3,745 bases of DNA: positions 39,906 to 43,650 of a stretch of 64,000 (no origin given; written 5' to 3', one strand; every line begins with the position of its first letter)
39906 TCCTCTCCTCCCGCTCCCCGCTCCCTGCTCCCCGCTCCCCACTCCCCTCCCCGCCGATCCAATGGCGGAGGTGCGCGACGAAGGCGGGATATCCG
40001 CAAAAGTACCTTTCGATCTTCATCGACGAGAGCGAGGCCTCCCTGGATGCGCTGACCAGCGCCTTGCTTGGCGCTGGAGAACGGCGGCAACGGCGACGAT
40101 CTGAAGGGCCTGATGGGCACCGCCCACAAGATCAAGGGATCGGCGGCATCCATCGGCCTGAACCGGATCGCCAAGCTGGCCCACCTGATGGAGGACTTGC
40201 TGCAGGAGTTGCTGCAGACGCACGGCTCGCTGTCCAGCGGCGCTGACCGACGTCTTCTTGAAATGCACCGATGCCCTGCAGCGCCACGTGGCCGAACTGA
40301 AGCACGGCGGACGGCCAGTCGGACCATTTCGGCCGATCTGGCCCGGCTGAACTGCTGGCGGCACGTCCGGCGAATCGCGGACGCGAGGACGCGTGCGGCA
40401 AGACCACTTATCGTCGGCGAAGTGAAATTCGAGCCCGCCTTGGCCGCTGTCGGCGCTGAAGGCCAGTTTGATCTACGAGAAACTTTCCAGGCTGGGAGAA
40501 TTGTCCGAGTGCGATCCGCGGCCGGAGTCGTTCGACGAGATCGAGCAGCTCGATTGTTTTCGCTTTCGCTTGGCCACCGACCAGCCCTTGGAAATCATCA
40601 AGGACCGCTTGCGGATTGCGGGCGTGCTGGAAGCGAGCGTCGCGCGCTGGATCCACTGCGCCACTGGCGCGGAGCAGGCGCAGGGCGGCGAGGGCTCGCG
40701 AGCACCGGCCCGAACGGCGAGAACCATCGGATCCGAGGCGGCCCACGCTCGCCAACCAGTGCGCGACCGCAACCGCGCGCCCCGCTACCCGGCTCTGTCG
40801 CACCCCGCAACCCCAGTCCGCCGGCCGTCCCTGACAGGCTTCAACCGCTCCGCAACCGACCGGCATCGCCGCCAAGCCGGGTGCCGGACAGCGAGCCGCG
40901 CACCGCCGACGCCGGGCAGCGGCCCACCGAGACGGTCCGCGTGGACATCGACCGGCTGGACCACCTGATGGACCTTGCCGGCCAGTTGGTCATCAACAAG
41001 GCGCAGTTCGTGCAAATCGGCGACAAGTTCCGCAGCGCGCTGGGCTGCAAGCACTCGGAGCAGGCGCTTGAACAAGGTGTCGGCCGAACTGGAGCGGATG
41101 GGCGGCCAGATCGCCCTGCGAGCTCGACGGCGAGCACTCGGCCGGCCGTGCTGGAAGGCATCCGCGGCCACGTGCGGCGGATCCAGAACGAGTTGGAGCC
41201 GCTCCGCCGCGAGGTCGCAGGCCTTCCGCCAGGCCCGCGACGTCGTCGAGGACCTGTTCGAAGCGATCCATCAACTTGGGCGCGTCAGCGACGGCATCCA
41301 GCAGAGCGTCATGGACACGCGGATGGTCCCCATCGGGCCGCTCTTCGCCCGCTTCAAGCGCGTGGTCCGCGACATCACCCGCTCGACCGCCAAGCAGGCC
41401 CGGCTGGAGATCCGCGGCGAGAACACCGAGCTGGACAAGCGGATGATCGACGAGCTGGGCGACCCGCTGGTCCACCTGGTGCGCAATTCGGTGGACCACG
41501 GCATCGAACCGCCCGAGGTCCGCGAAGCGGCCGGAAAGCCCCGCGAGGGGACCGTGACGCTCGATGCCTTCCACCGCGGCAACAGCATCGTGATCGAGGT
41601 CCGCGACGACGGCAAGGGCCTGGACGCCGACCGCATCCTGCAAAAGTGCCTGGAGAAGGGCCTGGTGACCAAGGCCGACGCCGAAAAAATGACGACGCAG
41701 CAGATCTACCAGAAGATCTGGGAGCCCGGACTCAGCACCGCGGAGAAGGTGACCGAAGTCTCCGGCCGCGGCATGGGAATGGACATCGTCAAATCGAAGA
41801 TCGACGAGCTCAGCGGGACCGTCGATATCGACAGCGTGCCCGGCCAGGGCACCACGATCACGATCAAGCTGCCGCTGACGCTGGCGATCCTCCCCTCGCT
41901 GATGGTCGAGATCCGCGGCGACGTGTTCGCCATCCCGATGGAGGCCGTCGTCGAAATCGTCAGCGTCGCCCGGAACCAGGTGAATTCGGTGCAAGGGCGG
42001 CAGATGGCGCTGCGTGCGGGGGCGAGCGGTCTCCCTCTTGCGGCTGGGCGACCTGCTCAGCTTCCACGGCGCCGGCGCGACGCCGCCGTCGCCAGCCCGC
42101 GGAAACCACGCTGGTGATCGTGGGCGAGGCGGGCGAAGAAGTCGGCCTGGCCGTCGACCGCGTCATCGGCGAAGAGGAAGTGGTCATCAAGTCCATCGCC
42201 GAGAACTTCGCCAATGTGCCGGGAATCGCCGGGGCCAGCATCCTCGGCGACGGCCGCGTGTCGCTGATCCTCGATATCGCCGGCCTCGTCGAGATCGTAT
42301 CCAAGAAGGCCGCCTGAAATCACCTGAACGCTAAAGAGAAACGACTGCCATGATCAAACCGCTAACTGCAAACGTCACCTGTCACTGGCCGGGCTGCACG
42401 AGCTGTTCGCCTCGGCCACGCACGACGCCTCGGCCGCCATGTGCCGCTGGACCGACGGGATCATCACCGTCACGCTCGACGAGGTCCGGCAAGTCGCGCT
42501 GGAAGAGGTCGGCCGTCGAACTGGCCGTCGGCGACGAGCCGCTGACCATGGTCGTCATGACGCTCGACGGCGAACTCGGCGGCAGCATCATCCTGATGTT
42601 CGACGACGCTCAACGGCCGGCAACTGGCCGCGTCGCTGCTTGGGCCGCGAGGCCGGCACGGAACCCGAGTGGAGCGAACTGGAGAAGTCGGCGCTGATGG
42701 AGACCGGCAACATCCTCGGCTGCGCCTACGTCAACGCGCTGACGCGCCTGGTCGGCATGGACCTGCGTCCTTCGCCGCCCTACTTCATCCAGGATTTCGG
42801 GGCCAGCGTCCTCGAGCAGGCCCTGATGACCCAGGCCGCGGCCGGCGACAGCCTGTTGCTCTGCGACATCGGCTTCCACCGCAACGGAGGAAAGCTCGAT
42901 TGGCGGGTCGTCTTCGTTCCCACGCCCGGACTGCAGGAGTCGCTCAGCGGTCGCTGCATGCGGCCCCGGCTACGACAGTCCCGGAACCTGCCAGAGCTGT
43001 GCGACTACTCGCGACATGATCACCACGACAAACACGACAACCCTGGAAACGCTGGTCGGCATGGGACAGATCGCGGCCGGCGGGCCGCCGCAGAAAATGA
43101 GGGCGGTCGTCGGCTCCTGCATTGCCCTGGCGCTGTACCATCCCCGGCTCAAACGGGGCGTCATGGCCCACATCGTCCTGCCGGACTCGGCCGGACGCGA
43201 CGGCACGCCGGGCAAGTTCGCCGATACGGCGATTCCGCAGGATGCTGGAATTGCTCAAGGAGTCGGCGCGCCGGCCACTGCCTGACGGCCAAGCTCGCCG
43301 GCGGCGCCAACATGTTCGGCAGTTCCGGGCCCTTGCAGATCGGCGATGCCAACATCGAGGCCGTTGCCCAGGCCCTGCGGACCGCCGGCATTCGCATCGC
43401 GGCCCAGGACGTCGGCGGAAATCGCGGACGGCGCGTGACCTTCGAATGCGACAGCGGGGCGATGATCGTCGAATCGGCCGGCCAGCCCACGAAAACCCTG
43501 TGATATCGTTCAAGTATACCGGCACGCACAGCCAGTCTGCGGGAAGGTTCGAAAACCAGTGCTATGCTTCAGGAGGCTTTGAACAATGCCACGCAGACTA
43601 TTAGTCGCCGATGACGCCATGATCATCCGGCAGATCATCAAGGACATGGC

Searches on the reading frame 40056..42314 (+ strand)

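Call 27: search_protein_families(library=pfam, proteins=[window:40056-42314:+], max_evalue=0.001)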
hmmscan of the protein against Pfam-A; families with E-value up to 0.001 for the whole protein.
window:40056-42314:+ (753 aa): 3 families
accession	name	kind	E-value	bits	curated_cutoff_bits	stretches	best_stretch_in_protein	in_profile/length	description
PF01584.24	CheW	-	2.3e-14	53.6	23.5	1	677-746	62-135/138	CheW-like domain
PF02895.20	H-kinase_dim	-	7.8e-12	45.9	23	1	292-339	2-48/68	Signal transducing histidine kinase, homodimeric domain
PF01627.28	Hpt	-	5.1e-11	43.1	24.6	1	7-54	17-60/84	Hpt domain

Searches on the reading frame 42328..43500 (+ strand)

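Call 27: search_protein_families(library=pfam, proteins=[window:42328-43500:+], max_evalue=0.001)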
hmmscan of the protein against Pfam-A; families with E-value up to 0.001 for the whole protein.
window:42328-43500:+ (391 aa): 1 family
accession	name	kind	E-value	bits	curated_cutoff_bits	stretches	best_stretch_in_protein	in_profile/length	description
PF03975.18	CheD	-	8.9e-18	64.9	25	1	317-382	39-107/108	CheD chemotactic sensory transduction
